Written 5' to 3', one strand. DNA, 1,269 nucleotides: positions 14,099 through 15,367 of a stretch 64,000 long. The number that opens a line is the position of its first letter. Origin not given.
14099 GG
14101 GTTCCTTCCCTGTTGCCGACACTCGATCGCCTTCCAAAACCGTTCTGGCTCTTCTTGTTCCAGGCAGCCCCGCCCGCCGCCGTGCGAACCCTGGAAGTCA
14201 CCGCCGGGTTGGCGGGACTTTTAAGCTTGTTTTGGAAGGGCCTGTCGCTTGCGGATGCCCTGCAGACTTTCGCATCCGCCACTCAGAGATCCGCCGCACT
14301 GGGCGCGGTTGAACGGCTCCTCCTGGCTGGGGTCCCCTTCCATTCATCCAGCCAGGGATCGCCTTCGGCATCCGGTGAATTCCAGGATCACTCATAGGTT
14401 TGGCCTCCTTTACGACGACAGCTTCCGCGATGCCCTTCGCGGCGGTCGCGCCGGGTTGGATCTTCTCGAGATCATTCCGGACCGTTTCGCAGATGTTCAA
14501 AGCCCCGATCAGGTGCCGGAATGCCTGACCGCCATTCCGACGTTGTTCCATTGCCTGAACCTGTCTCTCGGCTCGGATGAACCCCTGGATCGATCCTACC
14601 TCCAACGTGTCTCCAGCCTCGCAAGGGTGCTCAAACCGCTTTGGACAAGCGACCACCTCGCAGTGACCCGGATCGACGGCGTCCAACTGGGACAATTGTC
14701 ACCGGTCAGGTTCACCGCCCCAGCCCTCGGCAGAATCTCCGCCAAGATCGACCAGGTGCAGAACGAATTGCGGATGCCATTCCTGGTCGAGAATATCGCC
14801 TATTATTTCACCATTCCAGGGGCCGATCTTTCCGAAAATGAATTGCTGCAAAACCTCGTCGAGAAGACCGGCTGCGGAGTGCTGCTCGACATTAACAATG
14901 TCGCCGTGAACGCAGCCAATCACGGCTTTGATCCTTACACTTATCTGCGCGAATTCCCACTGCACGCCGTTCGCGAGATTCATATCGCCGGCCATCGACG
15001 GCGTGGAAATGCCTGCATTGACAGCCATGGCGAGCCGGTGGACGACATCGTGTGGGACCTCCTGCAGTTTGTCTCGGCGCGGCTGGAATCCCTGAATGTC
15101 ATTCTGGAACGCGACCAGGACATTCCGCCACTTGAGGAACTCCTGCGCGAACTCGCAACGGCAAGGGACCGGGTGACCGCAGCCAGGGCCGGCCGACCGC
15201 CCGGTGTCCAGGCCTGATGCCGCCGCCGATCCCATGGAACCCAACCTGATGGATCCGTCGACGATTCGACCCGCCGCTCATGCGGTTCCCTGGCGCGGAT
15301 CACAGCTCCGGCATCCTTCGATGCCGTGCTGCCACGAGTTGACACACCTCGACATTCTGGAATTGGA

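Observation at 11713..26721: Convergent two-operon biosynthetic locus joining an MNIO (DUF692) oxidase to carrier-protein/adenylation chemistry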

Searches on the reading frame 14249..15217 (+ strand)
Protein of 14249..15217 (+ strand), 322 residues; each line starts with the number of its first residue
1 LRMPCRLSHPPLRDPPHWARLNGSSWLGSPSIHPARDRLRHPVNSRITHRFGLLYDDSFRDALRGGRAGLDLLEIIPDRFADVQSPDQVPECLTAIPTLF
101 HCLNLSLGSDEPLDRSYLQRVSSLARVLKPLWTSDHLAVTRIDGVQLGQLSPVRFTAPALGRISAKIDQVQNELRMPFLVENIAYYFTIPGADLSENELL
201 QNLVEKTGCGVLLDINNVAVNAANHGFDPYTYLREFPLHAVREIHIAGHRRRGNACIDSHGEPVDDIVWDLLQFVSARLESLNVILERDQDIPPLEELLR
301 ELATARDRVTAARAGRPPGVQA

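Call 7: search_protein_families(library=pfam, max_evalue=0.01, proteins=[window:14249-15217:+])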
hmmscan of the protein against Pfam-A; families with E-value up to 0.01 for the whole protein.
window:14249-15217:+ (322 aa): 1 family
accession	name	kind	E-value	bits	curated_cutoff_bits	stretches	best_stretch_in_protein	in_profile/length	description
PF05114.20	MbnB_TglH_ChrH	-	5.3e-76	255.8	25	1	52-307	3-260/263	RiPP precursor modification enzyme MbnB/TglH/ChrH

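Call 9: search_protein_families(library=ncbifam, max_evalue=0.01, proteins=[window:14249-15217:+])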
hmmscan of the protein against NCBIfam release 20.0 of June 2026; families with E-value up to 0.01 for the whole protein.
window:14249-15217:+ (322 aa): 5 families
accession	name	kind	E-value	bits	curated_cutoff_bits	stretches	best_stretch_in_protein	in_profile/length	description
NF050167.1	MNIO_BufB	equivalog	1.5e-68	231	310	1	63-306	13-262/262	MNIO family bufferin maturase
NF003818.2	PRK05409.1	equivalog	5.3e-57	193.4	360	1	68-306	21-261/264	HvfB family MNIO-type RiPP peptide maturase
NF050151.1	RiPP_MNIO_ApyH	equivalog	3.3e-31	108.5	400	1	48-310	10-281/283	multinuclear non-heme iron-dependent oxidative enzyme ApyH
TIGR04159.2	methbact_MbnB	equivalog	1.4e-17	64.1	325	1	70-306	23-256/261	methanobactin biosynthesis protein MbnB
NF050165.1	MNIO_ChrH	equivalog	3.1e-11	43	600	1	135-288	98-257/363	MNIO family chryseobactin maturase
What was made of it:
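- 14375..15217 (+): MNIO (DUF692) oxidase belonging to a distinct clade. BufB scores 231 (cut-off 310), HvfB 193 (360), ApyH 108, MbnB 64 and ChrH 43, all below cut-off (calls 7, 9).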

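Call 11: find_homologous_proteins(query=window:14375-15217:+, max_evalue=1e-20)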
Query window:14375-15217:+ (280 aa): 159 proteins with E <= 1e-20 among 3414 candidates; the best 120 are listed.
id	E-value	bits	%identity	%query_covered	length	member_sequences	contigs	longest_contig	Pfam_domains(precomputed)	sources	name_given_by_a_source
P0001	3.9e-184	628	100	100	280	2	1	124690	PF05114.21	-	-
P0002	1.3e-121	423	71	95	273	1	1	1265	PF05114.21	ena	-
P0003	4.4e-120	418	69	98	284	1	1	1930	PF05114.21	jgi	jgi:uncharacterized protein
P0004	2.1e-118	413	70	94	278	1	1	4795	PF05114.21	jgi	jgi:uncharacterized protein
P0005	1.7e-115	403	69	94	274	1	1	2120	PF05114.21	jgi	-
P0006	4.0e-115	402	68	95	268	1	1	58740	PF05114.21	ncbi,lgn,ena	ncbi:MAG: DUF692 domain-containing protein [Candidatus Korobacteraceae bacterium]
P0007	4.1e-114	399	66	96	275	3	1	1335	PF05114.21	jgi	jgi:uncharacterized protein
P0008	9.5e-114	397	68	94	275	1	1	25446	PF05114.21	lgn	-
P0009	1.2e-113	397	65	96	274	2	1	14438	PF05114.21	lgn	-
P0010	3.9e-112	392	65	98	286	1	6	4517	PF05114.21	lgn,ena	-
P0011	4.9e-112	392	66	95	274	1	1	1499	PF01261.31,PF05114.21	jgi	jgi:uncharacterized protein (UPF0276 family)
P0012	1.1e-110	387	63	96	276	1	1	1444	PF05114.21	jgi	jgi:uncharacterized protein (UPF0276 family)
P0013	2.8e-109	383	65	94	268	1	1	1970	PF05114.21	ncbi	-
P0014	8.0e-109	381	65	95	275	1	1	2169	PF05114.21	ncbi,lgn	-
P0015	1.1e-108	381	66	94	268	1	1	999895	PF05114.21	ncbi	-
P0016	2.3e-107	376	64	95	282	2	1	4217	PF05114.21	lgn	-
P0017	3.2e-107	376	68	89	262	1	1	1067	PF05114.21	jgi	jgi:uncharacterized protein (UPF0276 family)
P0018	3.5e-105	369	62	98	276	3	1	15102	PF01261.31,PF05114.21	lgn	-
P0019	3.1e-104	366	62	97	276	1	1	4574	PF05114.21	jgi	jgi:uncharacterized protein (UPF0276 family)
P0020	1.3e-102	361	61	97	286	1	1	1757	PF05114.21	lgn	-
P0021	2.5e-102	360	60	96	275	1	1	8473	PF05114.21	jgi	jgi:uncharacterized protein (UPF0276 family)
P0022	5.6e-102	359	60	98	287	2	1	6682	PF05114.21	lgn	-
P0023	1.5e-101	357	61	94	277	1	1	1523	PF05114.21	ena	-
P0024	2.4e-100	353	62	94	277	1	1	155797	PF05114.21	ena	-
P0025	1.9e-99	350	61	95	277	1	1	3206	PF05114.21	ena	-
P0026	4.3e-99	349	59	93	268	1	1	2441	PF05114.21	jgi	jgi:uncharacterized protein (UPF0276 family)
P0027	4.3e-98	346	59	95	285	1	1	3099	PF05114.21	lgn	-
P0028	1.6e-97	344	59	96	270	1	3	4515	PF05114.21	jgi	jgi:uncharacterized protein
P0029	6.9e-97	342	56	98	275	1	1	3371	PF05114.21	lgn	-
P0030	2.2e-96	340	59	95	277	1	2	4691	PF05114.21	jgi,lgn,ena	-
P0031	1.0e-95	338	60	94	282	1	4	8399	PF05114.21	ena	-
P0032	7.2e-95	335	59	95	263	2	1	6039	PF05114.21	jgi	jgi:uncharacterized protein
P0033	8.4e-95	335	59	95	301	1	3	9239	PF05114.21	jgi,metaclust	jgi:uncharacterized protein (UPF0276 family)|metaclust:\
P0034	9.4e-94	332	59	96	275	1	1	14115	PF05114.21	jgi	jgi:uncharacterized protein (UPF0276 family)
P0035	1.7e-93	331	53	96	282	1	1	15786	PF05114.21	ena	-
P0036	1.6e-92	328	57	95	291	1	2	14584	PF05114.21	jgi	jgi:uncharacterized protein (UPF0276 family)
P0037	3.6e-92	327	56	94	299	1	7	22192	PF05114.21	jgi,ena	-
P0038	1.8e-90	321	55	96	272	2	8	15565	PF05114.21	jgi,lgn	jgi:uncharacterized protein (UPF0276 family)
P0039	3.8e-90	320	58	93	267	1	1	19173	PF05114.21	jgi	jgi:uncharacterized protein (UPF0276 family)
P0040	7.2e-87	309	54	97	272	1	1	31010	PF01261.31,PF05114.21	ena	-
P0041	1.4e-86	308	53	97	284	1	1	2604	PF05114.21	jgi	jgi:uncharacterized protein (UPF0276 family)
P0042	2.6e-86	307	63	78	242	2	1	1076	PF05114.21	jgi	-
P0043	1.2e-85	305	54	95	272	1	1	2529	PF01261.31,PF05114.21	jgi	jgi:uncharacterized protein (UPF0276 family)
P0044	1.1e-84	302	52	96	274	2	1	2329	PF05114.21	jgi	jgi:hypothetical protein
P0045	2.8e-67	245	64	61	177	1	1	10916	PF05114.21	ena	-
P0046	1.8e-59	219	58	62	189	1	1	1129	PF05114.21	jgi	jgi:uncharacterized protein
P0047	1.5e-56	210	43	91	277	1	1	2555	PF05114.21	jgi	jgi:uncharacterized protein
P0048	1.6e-54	203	41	86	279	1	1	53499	PF05114.21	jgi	jgi:uncharacterized protein (UPF0276 family)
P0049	7.7e-54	201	43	85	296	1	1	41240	PF05114.21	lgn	-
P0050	3.2e-53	199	42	91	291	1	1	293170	PF05114.21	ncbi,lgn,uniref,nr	ncbi:MNIO family bufferin maturase [Marinobacterium jannaschii]|uniref:MNIO family bufferin maturase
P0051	7.3e-53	198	39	93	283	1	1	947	PF05114.21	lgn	-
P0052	8.4e-53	197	42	86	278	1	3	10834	PF05114.21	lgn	-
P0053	5.2e-52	195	39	96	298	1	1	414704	PF05114.21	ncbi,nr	ncbi:MAG: DUF692 domain-containing protein [Vampirovibrionales bacterium]|nr:DUF692 domain-containin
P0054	1.0e-50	191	37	86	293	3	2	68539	PF05114.21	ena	-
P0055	2.1e-50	190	37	91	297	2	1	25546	PF05114.21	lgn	-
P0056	2.9e-50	189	43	77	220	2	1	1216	PF05114.21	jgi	jgi:uncharacterized protein (UPF0276 family)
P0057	7.5e-50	188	38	91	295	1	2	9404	PF05114.21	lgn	-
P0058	2.2e-49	186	38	94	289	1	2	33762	PF05114.21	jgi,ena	-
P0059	3.1e-49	186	40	90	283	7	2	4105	PF05114.21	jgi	jgi:uncharacterized protein (UPF0276 family)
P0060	3.4e-49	186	39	91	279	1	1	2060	PF05114.21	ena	-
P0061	1.0e-48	184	39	94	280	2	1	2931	PF05114.21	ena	-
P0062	1.8e-48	183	41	84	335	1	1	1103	PF05114.21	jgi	jgi:uncharacterized protein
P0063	1.8e-48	183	38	91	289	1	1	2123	PF05114.21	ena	-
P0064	4.5e-48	182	38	94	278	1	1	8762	PF05114.21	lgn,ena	-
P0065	8.9e-48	181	37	94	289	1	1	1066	PF05114.21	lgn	-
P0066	2.0e-47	180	37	91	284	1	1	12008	PF05114.21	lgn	-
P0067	2.3e-47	180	43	77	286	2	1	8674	PF01261.31,PF05114.21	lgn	-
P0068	3.4e-47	179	36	96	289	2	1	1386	PF05114.21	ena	-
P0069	3.5e-47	179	37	94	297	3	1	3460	PF05114.21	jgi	-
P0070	5.5e-47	178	36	87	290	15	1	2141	PF05114.21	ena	-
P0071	7.3e-47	178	37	94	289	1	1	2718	PF05114.21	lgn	-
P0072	1.0e-46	177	36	91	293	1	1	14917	PF05114.21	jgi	-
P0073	1.1e-46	177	38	91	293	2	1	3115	PF05114.21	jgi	-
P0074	1.4e-46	177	36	94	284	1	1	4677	PF05114.21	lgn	-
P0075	1.8e-46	177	40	90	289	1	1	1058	PF05114.21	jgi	jgi:uncharacterized protein (UPF0276 family)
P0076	2.0e-46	177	36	98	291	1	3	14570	PF05114.21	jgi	jgi:uncharacterized protein (UPF0276 family)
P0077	2.3e-46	176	40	89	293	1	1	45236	PF01261.31,PF05114.21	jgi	jgi:hypothetical protein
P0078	2.6e-46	176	44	73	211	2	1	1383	PF05114.21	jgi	jgi:hypothetical protein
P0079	2.8e-46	176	34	89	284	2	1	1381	PF05114.21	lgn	-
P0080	3.4e-46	176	35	89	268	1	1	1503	PF05114.21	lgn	-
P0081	5.2e-46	175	37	91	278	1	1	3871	PF05114.21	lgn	-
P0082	1.6e-45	174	39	87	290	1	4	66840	PF05114.21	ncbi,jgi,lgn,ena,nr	ncbi:MAG TPA: DUF692 domain-containing protein [Coxiellaceae bacterium]|nr:DUF692 domain-containing 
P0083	1.6e-45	174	34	92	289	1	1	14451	PF05114.21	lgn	-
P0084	3.4e-44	169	33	89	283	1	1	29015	PF05114.21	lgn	-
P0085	4.3e-44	169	39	88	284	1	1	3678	PF05114.21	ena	-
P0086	6.1e-44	168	37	86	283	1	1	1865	PF05114.21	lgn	-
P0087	7.1e-44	168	40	75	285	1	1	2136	PF01261.31,PF05114.21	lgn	-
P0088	1.3e-43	167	39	89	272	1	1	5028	PF01261.31,PF05114.21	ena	-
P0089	5.1e-43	165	42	75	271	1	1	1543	PF01261.31,PF05114.21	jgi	jgi:uncharacterized protein (UPF0276 family)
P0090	1.3e-41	161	37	86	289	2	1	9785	PF05114.21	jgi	-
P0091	3.2e-41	159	36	82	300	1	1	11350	PF05114.21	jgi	jgi:uncharacterized protein (UPF0276 family)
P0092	6.3e-41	158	57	48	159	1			PF05114.21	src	-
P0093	2.8e-40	156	38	93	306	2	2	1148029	PF05114.21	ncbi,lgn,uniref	ncbi:UPF0276 protein Bphyt_5128 [Bordetella tumbae]|uniref:MNIO family bufferin maturase n=1 Tax=Bor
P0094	1.3e-39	154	38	89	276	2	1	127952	PF05114.21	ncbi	-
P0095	2.0e-39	154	37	84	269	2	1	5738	PF05114.21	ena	-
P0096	1.5e-38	151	37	92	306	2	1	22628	PF05114.21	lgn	-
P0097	2.4e-38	150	40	78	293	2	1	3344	PF05114.21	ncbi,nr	ncbi:MAG TPA: DUF692 domain-containing protein [Trinickia sp.]|nr:DUF692 domain-containing protein [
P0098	4.3e-38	149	37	84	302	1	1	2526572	PF05114.21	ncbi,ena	-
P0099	4.7e-38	149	38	84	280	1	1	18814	PF05114.21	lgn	-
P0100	5.7e-38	149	33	86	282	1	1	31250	PF05114.21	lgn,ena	-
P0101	7.7e-38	148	39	83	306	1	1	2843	PF05114.21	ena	-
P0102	1.1e-37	148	38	77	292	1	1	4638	PF05114.21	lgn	-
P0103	1.4e-37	147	41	77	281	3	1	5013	PF05114.21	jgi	-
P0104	4.5e-37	146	40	74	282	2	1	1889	PF05114.21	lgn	-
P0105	7.6e-37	145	34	89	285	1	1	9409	PF05114.21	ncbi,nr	ncbi:MAG: DUF692 domain-containing protein [Chromatiaceae bacterium]|nr:DUF692 domain-containing pro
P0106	8.7e-37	145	35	80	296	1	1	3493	PF01261.31,PF05114.21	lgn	-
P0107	9.0e-37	145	38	78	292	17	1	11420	PF05114.21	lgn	-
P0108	1.0e-36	145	35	83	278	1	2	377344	PF05114.21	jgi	jgi:uncharacterized protein (UPF0276 family)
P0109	1.9e-36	144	35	91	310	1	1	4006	PF05114.21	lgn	-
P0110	3.0e-36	143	36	86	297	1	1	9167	PF05114.21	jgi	jgi:uncharacterized protein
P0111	6.0e-36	142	38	73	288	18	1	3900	PF05114.21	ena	-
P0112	7.7e-36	142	36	84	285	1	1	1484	PF05114.21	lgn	-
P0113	1.3e-35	141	35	91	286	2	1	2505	PF05114.21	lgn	-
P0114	2.3e-35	140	38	75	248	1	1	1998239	PF05114.21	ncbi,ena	-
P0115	2.5e-35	140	36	82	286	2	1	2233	PF05114.21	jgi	jgi:hypothetical protein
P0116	3.1e-35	140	36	84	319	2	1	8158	PF05114.21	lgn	-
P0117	4.1e-35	139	38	68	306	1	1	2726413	PF01261.31,PF05114.21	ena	-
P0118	7.8e-35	139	40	74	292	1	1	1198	PF05114.21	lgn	-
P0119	9.7e-35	138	39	78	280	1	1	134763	PF05114.21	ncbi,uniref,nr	ncbi:DUF692 domain-containing protein [Chitinivorax sp. B]|uniref:MNIO family bufferin maturase n=1 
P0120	9.8e-35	138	35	94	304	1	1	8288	PF05114.21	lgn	-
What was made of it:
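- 14375..15217 (+): The clade has about 45 proteins at 52-71% identity, then a gap to 43% or less (call 11).
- On BufB / HvfB / MbnB / ApyH / ChrH equivalogs (characterised MNIO subfamilies): The clade is separated from bufferin-like MNIOs by a gap from 52% to 43% identity (call 11).
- Closest known: Bufferin. Different: The MNIO is below both curated cut-offs, and the clade is separated by an identity gap (calls 9, 11).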

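Call 13: find_encoding_contigs(protein=P0006, flank=10000, max_places=1)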
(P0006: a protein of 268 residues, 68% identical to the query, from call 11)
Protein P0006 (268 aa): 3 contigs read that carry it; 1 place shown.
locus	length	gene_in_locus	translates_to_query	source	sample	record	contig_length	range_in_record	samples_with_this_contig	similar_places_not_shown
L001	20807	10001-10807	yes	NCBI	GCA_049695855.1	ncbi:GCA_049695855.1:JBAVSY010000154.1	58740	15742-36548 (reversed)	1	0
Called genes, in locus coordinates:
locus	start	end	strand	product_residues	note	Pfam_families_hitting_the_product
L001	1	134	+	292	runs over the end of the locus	PF00891:Methyltransf_2, PF08242:Methyltransf_12 (weak)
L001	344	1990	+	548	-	PF00501:AMP-binding, PF13193:AMP-binding_C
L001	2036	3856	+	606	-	-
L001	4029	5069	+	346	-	PF08240:ADH_N, PF16912:Glu_dehyd_C (weak), PF00107:ADH_zinc_N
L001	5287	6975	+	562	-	PF02543:Carbam_trans_N, PF16861:Carbam_trans_C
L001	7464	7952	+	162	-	PF10502:Peptidase_S26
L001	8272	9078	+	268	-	-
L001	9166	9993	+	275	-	-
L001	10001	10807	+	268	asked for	PF05114:MbnB_TglH_ChrH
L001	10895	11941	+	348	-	PF02668:TauD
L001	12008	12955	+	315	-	PF08885:GSCFA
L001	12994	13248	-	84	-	PF00550:PP-binding (weak)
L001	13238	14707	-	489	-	PF00501:AMP-binding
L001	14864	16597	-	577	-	PF00920:ILVD_EDD_N, PF24877:ILV_EDD_C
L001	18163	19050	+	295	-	PF00248:Aldo_ket_red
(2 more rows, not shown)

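Call 14: find_encoding_contigs(protein=P0015, flank=10000, max_places=1)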
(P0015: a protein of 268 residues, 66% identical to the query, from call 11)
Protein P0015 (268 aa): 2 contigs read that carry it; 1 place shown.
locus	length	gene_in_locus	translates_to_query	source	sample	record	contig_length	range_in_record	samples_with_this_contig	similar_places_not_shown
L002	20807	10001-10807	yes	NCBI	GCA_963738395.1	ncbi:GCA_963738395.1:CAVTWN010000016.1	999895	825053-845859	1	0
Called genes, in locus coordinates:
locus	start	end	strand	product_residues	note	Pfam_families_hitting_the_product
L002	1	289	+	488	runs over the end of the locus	PF00501:AMP-binding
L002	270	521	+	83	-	-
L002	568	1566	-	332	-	PF08885:GSCFA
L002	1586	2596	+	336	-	PF08100:Dimerisation, PF25213:HVO_A0261_N (faint), PF00891:Methyltransf_2, PF08242:Methyltransf_12 (weak)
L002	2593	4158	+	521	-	PF00501:AMP-binding, PF13193:AMP-binding_C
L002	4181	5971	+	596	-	-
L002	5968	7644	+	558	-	PF02543:Carbam_trans_N, PF16861:Carbam_trans_C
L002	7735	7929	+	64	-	-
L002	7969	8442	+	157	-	PF10502:Peptidase_S26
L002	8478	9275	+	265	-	-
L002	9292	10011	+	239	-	-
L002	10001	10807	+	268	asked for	PF05114:MbnB_TglH_ChrH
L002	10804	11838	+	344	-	PF02668:TauD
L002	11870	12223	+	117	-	-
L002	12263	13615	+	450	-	PF04055:Radical_SAM, PF13353:Fer4_12 (weak)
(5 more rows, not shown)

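Call 15: find_encoding_contigs(protein=P0024, flank=10000, max_places=1)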
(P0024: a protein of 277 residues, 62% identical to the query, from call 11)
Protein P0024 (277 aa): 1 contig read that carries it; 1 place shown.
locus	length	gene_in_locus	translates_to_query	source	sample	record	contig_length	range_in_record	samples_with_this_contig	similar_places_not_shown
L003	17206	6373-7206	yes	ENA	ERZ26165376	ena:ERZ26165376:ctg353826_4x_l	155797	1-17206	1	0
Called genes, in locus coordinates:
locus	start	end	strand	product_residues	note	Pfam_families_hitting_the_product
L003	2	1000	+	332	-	?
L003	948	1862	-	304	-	PF02543:Carbam_trans_N, PF16861:Carbam_trans_C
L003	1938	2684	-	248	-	PF02543:Carbam_trans_N (weak)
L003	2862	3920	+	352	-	PF08100:Dimerisation, PF00891:Methyltransf_2, PF08242:Methyltransf_12 (weak)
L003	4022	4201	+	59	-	-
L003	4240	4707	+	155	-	PF10502:Peptidase_S26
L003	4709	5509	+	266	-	-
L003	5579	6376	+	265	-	PF22106:HvfC_C (weak)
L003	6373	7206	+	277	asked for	PF05114:MbnB_TglH_ChrH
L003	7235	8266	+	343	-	PF02668:TauD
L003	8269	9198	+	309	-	PF08885:GSCFA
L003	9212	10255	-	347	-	PF00571:CBS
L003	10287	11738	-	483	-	PF01575:MaoC_dehydratas, PF13452:FAS1_DH_region (faint), PF01515:PTA_PTB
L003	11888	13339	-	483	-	PF06826:Asp-Al_Ex, PF02080:TrkA_C, PF06826:Asp-Al_Ex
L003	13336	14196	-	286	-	PF13353:Fer4_12, PF04055:Radical_SAM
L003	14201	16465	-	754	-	PF02901:PFL-like, PF01228:Gly_radical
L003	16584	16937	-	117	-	PF02566:OsmC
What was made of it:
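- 13561..14397 (+): MNIO partner protein, DUF2063/HvfC-like with an RRE-type C-terminal domain. The longest ORF starts at 13402. A weak HvfC_C hit is on record for the L003 orthologue (call 15).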

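Call 32: find_encoding_contigs(protein=P0008, flank=10000, max_places=1)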
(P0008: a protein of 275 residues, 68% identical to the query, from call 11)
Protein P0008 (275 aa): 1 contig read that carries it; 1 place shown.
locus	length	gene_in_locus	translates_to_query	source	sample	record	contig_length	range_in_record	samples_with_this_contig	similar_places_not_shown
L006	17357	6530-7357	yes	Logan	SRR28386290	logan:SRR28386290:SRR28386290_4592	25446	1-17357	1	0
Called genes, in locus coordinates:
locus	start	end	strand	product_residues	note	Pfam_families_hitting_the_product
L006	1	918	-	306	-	?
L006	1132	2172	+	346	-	PF08240:ADH_N, PF16912:Glu_dehyd_C, PF00107:ADH_zinc_N, PF13602:ADH_zinc_N_2 (weak)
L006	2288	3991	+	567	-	PF02543:Carbam_trans_N, PF16861:Carbam_trans_C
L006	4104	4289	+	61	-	-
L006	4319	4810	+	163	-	PF10502:Peptidase_S26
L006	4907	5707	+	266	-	-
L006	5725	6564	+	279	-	-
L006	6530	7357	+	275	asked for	PF05114:MbnB_TglH_ChrH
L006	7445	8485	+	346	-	PF02668:TauD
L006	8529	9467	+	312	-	PF08885:GSCFA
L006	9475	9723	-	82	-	-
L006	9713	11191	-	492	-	PF00501:AMP-binding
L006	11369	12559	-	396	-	PF06123:CreD (weak)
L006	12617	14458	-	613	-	-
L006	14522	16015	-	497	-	PF00672:HAMP, PF00512:HisKA, PF02518:HATPase_c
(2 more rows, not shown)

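Call 33: find_encoding_contigs(protein=P0040, flank=10000, max_places=1)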
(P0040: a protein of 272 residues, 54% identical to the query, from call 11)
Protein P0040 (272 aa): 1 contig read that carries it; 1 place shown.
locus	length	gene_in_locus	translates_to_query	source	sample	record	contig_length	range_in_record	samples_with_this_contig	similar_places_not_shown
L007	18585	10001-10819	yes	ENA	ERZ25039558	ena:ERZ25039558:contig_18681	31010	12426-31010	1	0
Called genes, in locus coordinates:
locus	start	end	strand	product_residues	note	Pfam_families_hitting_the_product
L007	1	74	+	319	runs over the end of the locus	PF02515:CoA_transf_3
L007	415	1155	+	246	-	PF00378:ECH_1, PF16113:ECH_2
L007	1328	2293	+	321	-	PF12146:Hydrolase_4 (faint), PF00561:Abhydrolase_1 (faint)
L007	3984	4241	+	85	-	-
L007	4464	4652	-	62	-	PF00313:CSD, PF08206:OB_RNB (weak)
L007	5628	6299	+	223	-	-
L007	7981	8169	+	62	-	-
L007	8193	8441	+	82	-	PF10502:Peptidase_S26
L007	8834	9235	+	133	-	-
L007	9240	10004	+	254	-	-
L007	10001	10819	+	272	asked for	PF05114:MbnB_TglH_ChrH, PF01261:AP_endonuc_2 (weak)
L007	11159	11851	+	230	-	PF02668:TauD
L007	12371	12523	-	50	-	-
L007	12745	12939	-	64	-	-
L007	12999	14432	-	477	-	PF00501:AMP-binding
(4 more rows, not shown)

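Call 34: find_encoding_contigs(protein=P0037, flank=10000, max_places=1)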
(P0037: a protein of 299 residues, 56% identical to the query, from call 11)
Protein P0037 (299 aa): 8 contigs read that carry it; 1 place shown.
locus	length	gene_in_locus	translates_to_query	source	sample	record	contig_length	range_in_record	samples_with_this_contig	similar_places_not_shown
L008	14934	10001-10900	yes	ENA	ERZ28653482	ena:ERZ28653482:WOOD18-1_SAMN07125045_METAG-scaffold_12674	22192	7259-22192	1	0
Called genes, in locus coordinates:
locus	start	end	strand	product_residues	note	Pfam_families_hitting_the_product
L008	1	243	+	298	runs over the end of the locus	-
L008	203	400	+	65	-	-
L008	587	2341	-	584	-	PF02543:Carbam_trans_N, PF16861:Carbam_trans_C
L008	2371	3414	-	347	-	PF08240:ADH_N, PF00107:ADH_zinc_N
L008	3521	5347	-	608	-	-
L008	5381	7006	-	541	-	PF00501:AMP-binding, PF13193:AMP-binding_C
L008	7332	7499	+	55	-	-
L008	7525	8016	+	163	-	PF10502:Peptidase_S26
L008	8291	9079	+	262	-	-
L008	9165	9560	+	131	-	-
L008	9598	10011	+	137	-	-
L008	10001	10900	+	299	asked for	PF05114:MbnB_TglH_ChrH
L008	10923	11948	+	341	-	PF02668:TauD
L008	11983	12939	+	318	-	PF08885:GSCFA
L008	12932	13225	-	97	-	-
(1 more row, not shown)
